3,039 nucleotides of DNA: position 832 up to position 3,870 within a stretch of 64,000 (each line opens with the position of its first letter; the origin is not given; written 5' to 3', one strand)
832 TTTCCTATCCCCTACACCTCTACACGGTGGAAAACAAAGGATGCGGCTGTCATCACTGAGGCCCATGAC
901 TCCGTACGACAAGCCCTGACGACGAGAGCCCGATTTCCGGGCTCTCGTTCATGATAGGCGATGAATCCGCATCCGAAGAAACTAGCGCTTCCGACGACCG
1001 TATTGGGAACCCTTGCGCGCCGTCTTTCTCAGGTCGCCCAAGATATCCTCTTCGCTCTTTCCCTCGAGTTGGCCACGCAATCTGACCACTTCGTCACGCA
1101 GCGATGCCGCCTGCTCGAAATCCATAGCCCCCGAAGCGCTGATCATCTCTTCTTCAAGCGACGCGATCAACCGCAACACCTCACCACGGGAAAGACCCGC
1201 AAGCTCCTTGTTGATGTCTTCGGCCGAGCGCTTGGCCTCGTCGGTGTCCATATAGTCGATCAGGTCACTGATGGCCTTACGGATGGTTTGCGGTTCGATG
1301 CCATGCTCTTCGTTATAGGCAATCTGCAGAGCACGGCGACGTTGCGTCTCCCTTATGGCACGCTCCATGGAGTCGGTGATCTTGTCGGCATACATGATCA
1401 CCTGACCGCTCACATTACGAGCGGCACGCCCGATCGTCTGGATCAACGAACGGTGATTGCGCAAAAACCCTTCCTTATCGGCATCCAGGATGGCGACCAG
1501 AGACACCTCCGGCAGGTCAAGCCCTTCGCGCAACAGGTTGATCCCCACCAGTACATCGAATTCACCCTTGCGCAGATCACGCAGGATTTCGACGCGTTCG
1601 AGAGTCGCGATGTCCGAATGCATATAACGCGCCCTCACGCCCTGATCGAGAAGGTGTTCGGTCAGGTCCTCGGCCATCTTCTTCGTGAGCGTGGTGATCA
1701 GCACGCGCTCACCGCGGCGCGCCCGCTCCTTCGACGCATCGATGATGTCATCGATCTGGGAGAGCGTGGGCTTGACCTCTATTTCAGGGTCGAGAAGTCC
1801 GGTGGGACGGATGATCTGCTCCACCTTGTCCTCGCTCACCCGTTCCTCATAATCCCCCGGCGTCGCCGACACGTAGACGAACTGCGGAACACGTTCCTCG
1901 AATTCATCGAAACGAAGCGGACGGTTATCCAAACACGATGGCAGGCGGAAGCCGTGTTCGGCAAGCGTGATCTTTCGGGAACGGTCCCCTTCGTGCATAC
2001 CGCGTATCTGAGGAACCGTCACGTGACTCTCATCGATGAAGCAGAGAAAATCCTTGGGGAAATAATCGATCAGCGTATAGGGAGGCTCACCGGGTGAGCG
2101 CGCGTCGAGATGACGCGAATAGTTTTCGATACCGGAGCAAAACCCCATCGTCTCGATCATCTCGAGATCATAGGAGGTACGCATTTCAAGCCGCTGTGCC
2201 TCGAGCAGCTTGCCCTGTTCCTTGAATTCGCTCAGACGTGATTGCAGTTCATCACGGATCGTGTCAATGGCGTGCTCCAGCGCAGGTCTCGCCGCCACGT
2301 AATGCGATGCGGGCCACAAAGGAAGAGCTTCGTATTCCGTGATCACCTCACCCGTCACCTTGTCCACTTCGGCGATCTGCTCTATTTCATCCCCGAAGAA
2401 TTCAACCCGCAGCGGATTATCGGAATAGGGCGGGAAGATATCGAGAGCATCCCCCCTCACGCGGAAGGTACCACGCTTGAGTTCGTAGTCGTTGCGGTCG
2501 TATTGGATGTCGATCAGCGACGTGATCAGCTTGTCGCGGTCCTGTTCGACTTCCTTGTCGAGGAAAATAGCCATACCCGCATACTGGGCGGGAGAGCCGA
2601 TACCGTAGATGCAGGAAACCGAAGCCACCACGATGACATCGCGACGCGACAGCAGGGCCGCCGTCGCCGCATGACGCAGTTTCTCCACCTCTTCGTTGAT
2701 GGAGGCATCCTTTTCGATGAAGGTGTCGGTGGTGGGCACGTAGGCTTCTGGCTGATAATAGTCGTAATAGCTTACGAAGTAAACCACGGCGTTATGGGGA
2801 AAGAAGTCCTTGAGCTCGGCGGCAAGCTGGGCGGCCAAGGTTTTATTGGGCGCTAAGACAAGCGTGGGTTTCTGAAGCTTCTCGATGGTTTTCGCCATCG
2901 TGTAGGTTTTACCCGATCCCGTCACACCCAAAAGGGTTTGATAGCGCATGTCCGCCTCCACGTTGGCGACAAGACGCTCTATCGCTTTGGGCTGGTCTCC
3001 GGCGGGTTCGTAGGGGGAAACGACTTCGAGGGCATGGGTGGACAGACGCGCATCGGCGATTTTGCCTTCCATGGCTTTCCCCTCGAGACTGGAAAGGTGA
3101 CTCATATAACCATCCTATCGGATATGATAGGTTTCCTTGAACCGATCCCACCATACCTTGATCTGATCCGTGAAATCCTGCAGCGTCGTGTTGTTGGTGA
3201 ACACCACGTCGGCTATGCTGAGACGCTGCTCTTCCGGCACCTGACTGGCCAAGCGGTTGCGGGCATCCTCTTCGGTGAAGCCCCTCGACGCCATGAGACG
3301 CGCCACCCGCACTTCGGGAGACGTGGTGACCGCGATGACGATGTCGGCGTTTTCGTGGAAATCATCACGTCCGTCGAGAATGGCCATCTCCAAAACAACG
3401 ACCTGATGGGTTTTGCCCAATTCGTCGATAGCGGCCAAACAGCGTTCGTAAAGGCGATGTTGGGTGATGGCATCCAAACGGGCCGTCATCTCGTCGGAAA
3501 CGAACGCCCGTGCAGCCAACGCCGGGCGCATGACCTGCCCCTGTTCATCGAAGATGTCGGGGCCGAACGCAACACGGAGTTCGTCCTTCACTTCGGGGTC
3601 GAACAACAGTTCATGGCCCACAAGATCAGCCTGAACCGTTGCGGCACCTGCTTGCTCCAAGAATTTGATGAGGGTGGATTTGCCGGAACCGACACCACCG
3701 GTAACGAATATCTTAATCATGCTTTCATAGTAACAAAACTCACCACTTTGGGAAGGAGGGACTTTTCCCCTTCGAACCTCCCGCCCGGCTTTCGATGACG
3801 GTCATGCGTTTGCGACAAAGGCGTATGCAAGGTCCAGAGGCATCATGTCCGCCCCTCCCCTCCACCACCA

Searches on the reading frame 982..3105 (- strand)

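Call 74: search_protein_families(library=ncbifam, proteins=[window:982-3105:-], max_evalue=1e-10)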
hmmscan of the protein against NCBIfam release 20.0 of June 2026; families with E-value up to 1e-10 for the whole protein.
window:982-3105:- (707 aa): 12 families
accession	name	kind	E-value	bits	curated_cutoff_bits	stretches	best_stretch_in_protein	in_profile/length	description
NF003673.1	PRK05298.1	equivalog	0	1061.1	743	1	26-677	2-651/653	excinuclease ABC subunit UvrB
TIGR00631.1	uvrb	equivalog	0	1034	750.1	1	27-677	3-658/658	excinuclease ABC subunit UvrB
TIGR00580.2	mfd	equivalog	2.4e-22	79.2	800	1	197-299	1-99/907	transcription-repair coupling factor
NF007966.0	PRK10689.1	equivalog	6.4e-19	67.2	1329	1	58-289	19-237/1148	transcription-repair coupling factor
NF004066.1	PRK05580.1-3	equivalog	1.7e-15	56.4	813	0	505-571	580-654/788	primosomal protein N'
TIGR00595.1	priA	equivalog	3.1e-15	55.8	230.35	0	474-575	274-383/509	replication restart helicase PriA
NF053631.1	RNA_helic_CshA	equivalog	4.6e-14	52.1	646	1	466-637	238-405/434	degradosome RNA helicase CshA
TIGR00643.1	recG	equivalog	1.7e-13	50.2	659.4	0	475-581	470-572/629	ATP-dependent DNA helicase RecG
NF004067.0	PRK05580.1-4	equivalog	2.8e-13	49.1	763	0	506-572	528-602/737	primosomal protein N'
NF004069.0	PRK05580.2-1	equivalog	3.7e-12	45.5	767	0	474-575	389-497/612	primosomal protein N'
NF053636.1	DDHlcsCsdAPsy1082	equivalog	1.2e-11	43.8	890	1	466-571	244-344/512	DEAD/DEAH box helicase CsdA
NF004070.0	PRK05580.2-2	equivalog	1.3e-11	43.4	921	0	491-594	509-622/729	primosomal protein N'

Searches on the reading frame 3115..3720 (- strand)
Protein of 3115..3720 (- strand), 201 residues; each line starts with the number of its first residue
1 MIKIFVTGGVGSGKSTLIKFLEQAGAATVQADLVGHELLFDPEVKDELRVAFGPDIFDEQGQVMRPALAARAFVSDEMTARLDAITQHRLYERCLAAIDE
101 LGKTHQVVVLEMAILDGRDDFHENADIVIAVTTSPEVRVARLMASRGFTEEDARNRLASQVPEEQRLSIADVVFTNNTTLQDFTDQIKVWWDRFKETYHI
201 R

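Call 21: find_related_loci(query=window:3115-3720:-, collection=genome_contigs, flank=10000)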
Query window:3115-3720:- (201 aa) in genome_contigs; peptide patterns used: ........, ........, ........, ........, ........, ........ (x = any residue, [..] = any of these).
177 stretches matched a pattern; 16 encode a relative of the query (tblastn E <= 1e-3); 16 distinct loci.
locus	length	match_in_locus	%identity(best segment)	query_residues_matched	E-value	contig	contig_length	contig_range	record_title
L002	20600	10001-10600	71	1-200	4e-93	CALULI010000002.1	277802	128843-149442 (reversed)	MAG: uncultured Eggerthellaceae bacterium isolate E06__bin18 genome assembly, contig: E06__k127_3859014, whole genome sh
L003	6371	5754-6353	68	1-200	1e-88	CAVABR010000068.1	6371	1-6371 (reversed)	bacterium isolate SRR8978354_cleanbin_000002 genome assembly, contig: Spades_SRR8978354_contig_900, whole genome shotgun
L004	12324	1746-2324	72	1-193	3e-88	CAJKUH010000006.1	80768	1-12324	MAG TPA_asm: uncultured Eggerthella sp. isolate ERR260181-bin.6 genome assembly, contig: NODE_235_length_80768_cov_4.711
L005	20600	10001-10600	68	1-200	3e-88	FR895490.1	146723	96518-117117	Eggerthella sp. CAG:368 genomic scaffold, scf79, whole genome shotgun sequence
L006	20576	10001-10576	71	1-192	7e-88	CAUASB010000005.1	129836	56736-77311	MAG TPA_asm: uncultured Eggerthella sp. isolate ERR8263780_bin.14_MetaWRAP_v1.3_MAG genome assembly, contig: ERZ18534240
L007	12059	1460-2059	66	1-200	5e-86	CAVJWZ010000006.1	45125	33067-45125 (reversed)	uncultured Eubacteriales bacterium isolate H07682-L1_cleanbin_000008 genome assembly, contig: Spades_H07682-L1_contig_50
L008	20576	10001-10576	70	1-192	3e-85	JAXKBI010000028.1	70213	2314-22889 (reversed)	MAG: Eggerthellaceae bacterium isolate DOME_MAG_8595 8595_D0106_k141_74963, whole genome shotgun sequence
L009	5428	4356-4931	68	1-192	2e-85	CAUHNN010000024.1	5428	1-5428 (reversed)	MAG TPA_asm: uncultured Eggerthella sp. isolate SRR16280072_bin.10_MetaWRAP_v1.3_MAG genome assembly, contig: .9545, who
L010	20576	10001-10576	69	1-192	1e-83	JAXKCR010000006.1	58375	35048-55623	MAG: Eggerthellaceae bacterium isolate DOME_MAG_8833 8833_D0109_k141_85742, whole genome shotgun sequence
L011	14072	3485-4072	64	1-196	4e-83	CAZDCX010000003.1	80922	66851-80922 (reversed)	MAG TPA_asm: uncultured Cryptobacterium sp. isolate SRP222994_co1_466 genome assembly, contig: NODE_362_length_80922_cov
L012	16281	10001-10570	38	1-191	3e-28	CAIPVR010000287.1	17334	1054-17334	MAG: uncultured actinobacterium isolate LaPlata-a_bin-2326 genome assembly, contig: bin-2326:287/335, whole genome shotg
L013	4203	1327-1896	38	1-190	2e-25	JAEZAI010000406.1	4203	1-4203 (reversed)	MAG: Actinomycetes bacterium isolate OH_CBrB_143 k127_3727797, whole genome shotgun sequence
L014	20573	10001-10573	35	1-192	1e-25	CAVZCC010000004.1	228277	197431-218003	MAG: uncultured Actinomycetota bacterium isolate MFD00905.bin.1.44 genome assembly, contig: contig_39744, whole genome s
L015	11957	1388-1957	36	1-191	3e-25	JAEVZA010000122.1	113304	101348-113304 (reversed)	MAG: Actinomycetes bacterium isolate OH_PBB_154 k127_810031, whole genome shotgun sequence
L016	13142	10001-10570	36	1-191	4e-25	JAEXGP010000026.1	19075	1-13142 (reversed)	MAG: Actinomycetes bacterium isolate OH_HBB_70 k127_908932, whole genome shotgun sequence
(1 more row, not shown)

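Call 74: search_protein_families(library=ncbifam, proteins=[window:3115-3720:-], max_evalue=1e-10)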
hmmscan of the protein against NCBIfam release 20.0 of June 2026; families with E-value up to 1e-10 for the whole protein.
window:3115-3720:- (201 aa): 2 families
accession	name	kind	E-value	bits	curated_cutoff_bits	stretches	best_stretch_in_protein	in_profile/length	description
NF002879.0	PRK03333.1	equivalog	1e-38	133.4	215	1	1-193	1-193/395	dephospho-CoA kinase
TIGR00152.1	TIGR00152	equivalog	6.5e-32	110.9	65.55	1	4-188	2-187/188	dephospho-CoA kinase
